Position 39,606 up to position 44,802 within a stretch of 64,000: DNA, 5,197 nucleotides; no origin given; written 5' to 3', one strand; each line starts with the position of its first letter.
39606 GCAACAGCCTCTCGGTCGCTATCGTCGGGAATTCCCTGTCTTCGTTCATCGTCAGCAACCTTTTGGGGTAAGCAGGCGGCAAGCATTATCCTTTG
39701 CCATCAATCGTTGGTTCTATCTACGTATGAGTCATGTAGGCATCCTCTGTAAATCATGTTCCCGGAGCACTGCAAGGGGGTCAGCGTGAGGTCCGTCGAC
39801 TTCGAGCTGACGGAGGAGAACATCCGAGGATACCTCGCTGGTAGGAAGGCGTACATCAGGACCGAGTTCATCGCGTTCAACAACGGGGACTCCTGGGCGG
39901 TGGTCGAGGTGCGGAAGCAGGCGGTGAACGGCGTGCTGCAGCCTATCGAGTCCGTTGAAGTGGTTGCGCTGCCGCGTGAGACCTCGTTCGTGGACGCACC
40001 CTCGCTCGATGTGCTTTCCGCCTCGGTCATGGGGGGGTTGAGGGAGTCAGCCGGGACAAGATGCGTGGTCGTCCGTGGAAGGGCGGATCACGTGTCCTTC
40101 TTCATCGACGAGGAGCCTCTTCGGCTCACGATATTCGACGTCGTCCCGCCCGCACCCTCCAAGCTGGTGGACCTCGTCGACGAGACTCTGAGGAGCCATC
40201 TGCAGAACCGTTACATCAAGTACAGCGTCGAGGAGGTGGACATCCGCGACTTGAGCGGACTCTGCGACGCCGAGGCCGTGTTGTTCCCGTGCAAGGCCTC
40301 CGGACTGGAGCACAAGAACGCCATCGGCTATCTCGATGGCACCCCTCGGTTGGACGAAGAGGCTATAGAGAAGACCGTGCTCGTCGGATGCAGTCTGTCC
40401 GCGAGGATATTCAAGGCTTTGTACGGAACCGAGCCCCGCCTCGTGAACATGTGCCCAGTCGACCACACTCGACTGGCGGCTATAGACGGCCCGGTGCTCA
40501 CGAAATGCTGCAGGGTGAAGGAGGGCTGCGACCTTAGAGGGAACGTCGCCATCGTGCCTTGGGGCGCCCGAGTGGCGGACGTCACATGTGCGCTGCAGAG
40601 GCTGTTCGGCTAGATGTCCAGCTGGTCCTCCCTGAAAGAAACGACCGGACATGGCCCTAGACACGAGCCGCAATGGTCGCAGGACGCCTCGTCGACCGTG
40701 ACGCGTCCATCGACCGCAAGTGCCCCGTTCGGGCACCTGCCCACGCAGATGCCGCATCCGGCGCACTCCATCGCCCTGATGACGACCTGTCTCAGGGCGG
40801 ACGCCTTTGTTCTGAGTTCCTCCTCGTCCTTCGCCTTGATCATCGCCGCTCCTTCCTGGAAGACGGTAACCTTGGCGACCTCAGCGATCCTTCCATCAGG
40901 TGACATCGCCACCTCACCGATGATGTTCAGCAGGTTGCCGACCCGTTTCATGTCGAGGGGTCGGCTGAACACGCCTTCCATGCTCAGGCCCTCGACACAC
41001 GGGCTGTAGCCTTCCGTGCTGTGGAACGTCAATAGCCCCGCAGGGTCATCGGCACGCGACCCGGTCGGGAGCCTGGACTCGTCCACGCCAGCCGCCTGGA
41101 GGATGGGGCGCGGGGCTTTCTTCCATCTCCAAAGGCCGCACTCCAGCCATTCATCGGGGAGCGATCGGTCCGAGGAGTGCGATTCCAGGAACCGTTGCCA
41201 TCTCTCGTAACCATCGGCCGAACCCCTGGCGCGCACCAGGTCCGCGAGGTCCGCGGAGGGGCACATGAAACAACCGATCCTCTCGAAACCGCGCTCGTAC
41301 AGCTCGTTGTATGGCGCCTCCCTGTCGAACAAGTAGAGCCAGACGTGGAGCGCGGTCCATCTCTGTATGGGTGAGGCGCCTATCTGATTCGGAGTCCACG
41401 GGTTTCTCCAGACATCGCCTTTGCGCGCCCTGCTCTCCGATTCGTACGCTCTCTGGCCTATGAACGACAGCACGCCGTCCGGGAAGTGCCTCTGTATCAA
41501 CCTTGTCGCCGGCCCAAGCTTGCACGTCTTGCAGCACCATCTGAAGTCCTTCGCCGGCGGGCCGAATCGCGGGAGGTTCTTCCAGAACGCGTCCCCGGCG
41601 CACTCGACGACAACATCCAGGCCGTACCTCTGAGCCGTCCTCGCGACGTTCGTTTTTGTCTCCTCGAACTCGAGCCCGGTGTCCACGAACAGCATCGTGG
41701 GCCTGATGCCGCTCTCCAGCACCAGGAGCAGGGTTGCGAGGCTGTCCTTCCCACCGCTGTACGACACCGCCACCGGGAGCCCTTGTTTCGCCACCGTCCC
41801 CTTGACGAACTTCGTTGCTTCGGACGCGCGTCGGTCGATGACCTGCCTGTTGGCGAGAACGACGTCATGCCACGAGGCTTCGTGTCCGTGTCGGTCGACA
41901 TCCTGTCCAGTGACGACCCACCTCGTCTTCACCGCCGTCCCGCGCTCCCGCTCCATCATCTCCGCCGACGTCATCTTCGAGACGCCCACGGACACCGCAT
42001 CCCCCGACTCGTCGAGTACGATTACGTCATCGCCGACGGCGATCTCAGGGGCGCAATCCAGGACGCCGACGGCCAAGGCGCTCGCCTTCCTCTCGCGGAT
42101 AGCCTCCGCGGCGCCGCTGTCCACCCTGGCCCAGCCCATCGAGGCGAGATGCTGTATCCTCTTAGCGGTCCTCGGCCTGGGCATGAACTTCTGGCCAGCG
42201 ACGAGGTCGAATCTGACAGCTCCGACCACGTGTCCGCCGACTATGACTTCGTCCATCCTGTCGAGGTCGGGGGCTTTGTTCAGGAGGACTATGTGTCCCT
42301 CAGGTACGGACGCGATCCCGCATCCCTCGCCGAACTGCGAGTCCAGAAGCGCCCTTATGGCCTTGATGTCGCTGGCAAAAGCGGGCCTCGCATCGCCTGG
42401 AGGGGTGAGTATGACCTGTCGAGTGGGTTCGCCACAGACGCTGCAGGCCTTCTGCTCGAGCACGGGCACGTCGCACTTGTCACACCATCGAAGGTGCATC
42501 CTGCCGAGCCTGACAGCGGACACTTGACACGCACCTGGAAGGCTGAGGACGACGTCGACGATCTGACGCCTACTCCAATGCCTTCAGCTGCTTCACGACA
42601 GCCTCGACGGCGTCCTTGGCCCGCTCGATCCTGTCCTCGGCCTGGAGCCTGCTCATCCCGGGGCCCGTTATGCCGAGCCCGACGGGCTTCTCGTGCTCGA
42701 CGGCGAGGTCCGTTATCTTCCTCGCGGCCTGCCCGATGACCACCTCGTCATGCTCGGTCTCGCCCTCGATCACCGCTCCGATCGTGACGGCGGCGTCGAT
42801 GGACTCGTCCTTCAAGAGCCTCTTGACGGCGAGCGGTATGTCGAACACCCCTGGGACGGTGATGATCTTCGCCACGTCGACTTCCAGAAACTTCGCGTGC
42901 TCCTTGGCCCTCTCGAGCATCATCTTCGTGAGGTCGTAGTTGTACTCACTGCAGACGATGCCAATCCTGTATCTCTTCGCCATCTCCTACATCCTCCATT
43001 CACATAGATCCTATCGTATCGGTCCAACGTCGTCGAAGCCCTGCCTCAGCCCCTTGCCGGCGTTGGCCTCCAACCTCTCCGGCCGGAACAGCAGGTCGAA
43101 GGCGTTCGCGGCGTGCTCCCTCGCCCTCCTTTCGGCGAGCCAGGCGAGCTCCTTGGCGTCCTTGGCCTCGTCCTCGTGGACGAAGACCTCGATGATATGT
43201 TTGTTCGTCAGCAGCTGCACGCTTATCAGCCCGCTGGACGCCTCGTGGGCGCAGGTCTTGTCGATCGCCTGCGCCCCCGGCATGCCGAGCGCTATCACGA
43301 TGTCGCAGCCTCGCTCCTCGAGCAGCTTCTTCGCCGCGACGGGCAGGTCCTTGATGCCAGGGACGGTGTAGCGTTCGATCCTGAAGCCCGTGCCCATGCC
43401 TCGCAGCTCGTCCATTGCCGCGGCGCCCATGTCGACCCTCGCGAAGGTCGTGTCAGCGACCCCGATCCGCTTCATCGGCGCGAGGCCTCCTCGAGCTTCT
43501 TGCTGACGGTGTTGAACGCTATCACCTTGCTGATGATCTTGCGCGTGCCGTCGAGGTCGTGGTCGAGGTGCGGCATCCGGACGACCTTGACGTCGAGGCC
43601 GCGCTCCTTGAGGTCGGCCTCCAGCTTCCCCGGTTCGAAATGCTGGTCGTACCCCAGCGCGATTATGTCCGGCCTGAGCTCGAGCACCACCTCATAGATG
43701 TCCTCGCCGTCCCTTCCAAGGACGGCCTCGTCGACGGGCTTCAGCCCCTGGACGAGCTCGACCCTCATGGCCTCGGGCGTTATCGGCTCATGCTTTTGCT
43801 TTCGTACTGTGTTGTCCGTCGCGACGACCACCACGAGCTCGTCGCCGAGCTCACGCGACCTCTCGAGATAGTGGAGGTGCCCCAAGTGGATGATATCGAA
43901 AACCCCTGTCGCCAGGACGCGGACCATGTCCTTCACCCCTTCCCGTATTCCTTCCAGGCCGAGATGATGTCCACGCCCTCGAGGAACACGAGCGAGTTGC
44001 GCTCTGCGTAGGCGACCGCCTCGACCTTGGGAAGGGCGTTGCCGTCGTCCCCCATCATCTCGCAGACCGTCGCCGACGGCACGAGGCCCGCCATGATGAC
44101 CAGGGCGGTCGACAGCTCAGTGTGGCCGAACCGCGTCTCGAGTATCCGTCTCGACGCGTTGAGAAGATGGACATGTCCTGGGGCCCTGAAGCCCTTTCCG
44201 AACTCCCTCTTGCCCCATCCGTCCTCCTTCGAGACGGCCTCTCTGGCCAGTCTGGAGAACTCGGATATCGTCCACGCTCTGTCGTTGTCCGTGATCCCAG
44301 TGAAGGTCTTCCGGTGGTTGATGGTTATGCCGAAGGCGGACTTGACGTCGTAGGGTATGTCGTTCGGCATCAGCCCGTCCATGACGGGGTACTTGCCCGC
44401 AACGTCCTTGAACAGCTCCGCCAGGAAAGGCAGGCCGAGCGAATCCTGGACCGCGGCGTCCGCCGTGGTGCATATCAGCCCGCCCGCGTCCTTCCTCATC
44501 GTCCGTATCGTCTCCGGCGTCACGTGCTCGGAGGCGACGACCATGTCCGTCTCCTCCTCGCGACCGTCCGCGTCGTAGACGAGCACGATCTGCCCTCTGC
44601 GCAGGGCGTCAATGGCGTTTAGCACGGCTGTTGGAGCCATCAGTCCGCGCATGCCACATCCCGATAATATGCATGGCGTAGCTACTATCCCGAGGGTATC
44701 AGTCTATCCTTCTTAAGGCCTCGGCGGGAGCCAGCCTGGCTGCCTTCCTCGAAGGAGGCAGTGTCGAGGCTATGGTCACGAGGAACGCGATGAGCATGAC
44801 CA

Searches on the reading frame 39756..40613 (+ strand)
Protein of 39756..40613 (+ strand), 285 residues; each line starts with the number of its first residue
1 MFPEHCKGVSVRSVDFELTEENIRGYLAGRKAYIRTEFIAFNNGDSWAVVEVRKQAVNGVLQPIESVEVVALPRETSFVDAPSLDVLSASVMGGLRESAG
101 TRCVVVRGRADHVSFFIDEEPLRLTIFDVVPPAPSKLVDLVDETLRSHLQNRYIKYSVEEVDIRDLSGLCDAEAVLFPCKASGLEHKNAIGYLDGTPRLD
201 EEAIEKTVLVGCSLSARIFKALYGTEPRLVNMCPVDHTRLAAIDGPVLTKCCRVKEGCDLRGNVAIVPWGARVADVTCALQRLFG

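Call 24: search_protein_families(library=pfam, proteins=[window:39756-40613:+], max_evalue=0.00001)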
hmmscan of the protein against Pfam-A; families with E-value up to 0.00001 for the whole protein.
window:39756-40613:+ (285 aa): 1 family
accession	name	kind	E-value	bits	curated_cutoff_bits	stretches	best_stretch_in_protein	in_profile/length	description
PF24830.1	DUF7714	-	6.9e-63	212.8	25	1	1-284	2-277/280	Family of unknown function (DUF7714)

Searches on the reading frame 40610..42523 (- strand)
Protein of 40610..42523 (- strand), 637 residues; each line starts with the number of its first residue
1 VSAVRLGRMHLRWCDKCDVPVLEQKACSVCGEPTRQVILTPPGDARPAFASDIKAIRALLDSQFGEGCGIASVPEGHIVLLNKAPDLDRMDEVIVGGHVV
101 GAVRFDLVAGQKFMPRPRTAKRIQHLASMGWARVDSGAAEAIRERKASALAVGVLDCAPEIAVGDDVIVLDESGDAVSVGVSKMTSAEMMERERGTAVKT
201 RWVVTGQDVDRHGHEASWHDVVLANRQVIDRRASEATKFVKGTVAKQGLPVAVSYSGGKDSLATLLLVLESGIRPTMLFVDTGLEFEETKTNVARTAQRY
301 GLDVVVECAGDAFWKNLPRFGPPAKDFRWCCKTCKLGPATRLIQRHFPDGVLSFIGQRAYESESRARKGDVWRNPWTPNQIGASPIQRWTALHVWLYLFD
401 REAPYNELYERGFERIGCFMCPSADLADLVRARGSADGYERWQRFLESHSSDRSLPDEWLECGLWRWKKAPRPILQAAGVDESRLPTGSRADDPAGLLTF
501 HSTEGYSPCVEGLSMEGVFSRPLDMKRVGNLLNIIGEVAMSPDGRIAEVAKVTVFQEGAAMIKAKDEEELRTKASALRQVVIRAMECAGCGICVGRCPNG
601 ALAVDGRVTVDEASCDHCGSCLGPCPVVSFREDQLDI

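Call 24: search_protein_families(library=pfam, proteins=[window:40610-42523:-], max_evalue=0.00001)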
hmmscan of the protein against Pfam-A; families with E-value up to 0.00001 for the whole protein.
window:40610-42523:- (637 aa): 3 families
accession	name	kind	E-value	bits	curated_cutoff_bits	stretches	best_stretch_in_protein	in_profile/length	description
PF01507.26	PAPS_reduct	-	1.3e-44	152.7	22.5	1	251-423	2-174/175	Phosphoadenosine phosphosulfate reductase domain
PF01472.26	PUA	-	2.5e-15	56.6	24.8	1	133-201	4-71/74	PUA domain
PF12838.12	Fer4_7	-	6.5e-06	26.9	27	0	587-627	2-50/52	4Fe-4S dicluster domain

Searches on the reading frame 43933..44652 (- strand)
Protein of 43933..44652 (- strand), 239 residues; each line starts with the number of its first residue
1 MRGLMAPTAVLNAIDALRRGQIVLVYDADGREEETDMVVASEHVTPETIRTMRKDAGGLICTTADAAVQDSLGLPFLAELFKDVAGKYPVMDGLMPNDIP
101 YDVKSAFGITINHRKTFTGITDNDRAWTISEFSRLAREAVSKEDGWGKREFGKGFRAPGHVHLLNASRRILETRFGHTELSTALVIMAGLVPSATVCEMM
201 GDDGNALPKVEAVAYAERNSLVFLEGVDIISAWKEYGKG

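Call 51: search_protein_families(library=pfam, proteins=[window:43933-44652:-], max_evalue=0.00001)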
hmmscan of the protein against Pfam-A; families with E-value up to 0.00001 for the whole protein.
window:43933-44652:- (239 aa): 1 family
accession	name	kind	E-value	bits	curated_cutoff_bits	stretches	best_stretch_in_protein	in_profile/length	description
PF00926.24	DHBP_synthase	-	2.5e-51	174.3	26.4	1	12-231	2-190/191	3,4-dihydroxy-2-butanone 4-phosphate synthase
